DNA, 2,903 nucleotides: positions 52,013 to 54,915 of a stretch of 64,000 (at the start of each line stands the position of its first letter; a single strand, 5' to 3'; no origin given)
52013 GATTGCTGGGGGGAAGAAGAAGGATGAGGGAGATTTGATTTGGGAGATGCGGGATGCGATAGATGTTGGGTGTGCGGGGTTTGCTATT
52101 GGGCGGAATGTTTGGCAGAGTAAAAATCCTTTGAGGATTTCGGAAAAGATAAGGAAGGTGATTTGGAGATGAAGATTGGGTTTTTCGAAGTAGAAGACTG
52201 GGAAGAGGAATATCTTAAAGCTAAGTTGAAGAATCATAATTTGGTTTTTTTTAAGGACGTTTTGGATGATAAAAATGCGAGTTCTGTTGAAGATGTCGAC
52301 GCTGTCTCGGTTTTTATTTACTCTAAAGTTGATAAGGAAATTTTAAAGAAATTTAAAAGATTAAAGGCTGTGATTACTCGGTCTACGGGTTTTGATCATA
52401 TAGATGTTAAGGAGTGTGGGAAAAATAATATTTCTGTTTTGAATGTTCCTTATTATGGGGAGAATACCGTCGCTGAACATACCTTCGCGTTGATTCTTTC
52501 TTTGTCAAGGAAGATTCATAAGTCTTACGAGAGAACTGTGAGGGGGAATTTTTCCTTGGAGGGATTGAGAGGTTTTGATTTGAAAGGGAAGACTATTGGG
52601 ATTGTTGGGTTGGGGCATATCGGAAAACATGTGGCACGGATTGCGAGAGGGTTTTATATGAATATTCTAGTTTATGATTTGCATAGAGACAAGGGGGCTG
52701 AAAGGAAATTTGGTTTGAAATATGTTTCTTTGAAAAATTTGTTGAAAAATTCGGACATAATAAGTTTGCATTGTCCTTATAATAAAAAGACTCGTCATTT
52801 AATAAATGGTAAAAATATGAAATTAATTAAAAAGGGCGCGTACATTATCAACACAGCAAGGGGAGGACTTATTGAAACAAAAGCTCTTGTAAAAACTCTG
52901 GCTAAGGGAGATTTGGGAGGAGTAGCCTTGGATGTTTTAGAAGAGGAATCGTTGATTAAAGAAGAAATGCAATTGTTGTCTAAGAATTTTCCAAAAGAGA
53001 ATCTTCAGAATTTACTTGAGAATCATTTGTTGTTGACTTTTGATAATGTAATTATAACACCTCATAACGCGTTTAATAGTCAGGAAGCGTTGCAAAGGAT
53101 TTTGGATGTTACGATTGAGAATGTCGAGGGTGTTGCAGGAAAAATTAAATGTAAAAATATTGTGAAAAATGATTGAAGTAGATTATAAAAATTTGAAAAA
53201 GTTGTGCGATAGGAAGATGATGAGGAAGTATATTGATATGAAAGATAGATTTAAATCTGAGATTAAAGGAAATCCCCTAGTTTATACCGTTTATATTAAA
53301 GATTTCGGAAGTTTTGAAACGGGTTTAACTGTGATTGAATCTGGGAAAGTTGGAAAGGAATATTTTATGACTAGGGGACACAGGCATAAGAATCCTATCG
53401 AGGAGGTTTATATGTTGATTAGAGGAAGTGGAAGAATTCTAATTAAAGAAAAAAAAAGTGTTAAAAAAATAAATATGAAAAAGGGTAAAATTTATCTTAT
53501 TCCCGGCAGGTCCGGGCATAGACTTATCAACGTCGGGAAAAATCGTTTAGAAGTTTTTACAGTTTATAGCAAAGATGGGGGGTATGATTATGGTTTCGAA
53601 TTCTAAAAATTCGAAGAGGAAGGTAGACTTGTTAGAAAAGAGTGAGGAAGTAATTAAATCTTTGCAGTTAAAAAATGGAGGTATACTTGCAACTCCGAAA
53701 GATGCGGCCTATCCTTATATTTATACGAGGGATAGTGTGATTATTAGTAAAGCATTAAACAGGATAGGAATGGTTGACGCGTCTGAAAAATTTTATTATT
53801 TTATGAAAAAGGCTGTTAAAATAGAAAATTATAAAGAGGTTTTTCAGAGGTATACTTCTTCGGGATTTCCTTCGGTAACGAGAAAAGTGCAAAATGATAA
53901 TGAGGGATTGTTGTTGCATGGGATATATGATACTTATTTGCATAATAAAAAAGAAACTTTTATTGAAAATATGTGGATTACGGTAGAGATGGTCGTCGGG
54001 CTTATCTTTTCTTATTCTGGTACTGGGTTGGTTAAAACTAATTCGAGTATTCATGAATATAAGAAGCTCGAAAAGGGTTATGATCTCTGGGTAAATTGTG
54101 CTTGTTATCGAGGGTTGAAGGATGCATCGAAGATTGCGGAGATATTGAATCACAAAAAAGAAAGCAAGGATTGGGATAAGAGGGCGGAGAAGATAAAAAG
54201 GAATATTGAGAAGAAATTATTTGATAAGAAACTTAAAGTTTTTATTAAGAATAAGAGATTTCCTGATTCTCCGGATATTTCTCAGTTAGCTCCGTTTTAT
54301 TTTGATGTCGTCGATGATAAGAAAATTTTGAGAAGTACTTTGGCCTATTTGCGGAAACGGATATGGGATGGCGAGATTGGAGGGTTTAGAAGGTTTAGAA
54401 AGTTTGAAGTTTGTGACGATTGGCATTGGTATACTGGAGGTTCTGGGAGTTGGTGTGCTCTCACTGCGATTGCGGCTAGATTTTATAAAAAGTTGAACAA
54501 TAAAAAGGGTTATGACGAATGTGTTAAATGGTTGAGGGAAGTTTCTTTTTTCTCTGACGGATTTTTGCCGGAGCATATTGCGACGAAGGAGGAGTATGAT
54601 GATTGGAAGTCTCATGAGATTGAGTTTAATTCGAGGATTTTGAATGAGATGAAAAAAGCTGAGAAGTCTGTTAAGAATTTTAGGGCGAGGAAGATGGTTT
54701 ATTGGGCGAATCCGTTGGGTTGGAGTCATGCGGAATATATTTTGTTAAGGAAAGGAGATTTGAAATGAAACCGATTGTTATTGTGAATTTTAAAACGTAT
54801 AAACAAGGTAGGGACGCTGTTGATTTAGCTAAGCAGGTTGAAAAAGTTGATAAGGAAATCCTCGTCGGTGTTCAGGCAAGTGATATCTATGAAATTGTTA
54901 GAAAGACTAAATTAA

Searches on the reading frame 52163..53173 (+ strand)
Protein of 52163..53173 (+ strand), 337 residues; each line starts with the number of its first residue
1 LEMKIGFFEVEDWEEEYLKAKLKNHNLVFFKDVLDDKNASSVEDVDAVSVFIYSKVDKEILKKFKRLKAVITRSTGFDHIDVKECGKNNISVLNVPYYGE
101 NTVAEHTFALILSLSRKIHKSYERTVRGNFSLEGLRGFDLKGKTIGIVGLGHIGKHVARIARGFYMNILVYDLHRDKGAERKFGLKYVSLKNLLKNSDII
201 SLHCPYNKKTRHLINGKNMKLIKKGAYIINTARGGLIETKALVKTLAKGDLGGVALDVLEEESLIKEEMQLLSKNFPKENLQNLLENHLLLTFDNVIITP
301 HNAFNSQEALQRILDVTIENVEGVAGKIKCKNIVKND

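Call 42: search_protein_families(library=pfam, proteins=[window:52163-53173:+], max_evalue=0.001)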
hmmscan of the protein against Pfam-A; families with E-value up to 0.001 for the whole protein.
window:52163-53173:+ (337 aa): 4 families
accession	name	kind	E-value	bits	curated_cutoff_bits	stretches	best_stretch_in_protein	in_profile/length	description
PF02826.25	2-Hacid_dh_C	-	7.8e-57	191.9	25.1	1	108-303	1-178/178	D-isomer specific 2-hydroxyacid dehydrogenase, NAD binding domain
PF00389.36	2-Hacid_dh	-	5.7e-29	100.9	24.6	1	14-334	11-133/134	D-isomer specific 2-hydroxyacid dehydrogenase, catalytic domain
PF03446.21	NAD_binding_2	-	1.1e-05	25.9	21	1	144-250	1-111/161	NAD binding domain of 6-phosphogluconate dehydrogenase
PF07991.19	KARI_N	-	0.00046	20.2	20.6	1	140-228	2-91/165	Acetohydroxy acid isomeroreductase, NADPH-binding domain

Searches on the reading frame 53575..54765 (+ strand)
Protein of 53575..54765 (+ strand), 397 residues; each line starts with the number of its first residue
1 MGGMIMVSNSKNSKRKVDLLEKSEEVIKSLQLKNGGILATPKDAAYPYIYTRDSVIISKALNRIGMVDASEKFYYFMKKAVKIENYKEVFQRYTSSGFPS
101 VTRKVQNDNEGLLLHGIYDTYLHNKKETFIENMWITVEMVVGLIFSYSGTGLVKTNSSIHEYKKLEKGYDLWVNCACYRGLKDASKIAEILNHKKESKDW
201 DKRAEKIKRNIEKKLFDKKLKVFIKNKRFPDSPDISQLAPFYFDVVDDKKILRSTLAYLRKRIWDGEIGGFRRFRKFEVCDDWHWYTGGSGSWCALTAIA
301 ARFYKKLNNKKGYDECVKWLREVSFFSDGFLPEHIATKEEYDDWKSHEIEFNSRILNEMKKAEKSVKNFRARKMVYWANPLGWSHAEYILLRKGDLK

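Call 42: search_protein_families(library=pfam, proteins=[window:53575-54765:+], max_evalue=0.001)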
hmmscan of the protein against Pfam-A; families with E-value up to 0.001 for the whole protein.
window:53575-54765:+ (397 aa): 3 families
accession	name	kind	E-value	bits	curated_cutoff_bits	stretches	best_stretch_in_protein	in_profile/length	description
PF22422.2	MGH1-like_GH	-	1.3e-09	38.6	27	1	164-251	167-257/356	Mannosylglycerate hydrolase MGH1-like glycoside hydrolase domain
PF00723.27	Glyco_hydro_15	-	4.6e-08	32.8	22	1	34-318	23-343/427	Glycosyl hydrolases family 15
PF17389.8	Bac_rhamnosid6H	-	6.1e-07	29.5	24.5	1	170-261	168-252/339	Bacterial alpha-L-rhamnosidase 6 hairpin glycosidase domain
